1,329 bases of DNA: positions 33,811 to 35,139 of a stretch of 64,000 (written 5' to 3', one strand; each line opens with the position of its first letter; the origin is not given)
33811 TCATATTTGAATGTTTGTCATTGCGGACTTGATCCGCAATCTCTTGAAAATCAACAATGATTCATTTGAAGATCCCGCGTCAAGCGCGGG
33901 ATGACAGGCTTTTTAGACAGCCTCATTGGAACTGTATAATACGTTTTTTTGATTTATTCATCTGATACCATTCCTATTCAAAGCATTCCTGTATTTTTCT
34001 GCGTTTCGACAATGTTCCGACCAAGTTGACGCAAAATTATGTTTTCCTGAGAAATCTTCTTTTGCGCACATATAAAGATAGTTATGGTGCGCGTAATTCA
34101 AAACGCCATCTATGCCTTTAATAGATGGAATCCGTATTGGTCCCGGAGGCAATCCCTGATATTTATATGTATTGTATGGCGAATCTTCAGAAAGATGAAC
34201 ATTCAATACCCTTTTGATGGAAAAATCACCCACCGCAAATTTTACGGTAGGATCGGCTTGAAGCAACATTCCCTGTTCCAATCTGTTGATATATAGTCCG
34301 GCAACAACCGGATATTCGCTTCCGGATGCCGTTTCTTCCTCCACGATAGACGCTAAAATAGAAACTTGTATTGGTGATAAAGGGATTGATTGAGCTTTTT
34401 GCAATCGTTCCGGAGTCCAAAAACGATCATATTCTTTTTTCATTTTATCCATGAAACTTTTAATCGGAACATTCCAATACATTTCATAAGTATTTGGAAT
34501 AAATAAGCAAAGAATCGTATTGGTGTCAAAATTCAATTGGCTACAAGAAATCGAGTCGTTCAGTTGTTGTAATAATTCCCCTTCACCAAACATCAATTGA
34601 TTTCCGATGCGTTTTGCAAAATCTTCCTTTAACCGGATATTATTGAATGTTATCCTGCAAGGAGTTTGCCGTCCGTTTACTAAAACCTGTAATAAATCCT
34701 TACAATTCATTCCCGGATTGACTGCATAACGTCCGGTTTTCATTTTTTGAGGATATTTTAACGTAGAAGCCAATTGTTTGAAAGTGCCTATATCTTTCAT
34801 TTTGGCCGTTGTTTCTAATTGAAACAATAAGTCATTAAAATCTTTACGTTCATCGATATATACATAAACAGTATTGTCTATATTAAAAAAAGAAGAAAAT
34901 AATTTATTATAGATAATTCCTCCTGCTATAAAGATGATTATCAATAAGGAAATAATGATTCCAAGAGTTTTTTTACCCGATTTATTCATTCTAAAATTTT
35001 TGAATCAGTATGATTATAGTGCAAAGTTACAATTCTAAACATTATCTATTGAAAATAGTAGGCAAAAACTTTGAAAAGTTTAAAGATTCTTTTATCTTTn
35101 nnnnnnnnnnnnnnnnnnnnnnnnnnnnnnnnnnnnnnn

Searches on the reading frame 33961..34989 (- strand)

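Call 7: search_protein_families(library=pfam, proteins=[window:33961-34989:-], max_evalue=0.00001)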
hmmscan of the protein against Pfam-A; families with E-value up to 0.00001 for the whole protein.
window:33961-34989:- (343 aa): 1 family
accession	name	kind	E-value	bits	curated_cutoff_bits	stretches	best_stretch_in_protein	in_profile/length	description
PF02618.21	YceG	-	6e-74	249.4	32.4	1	43-332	1-275/275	YceG-like family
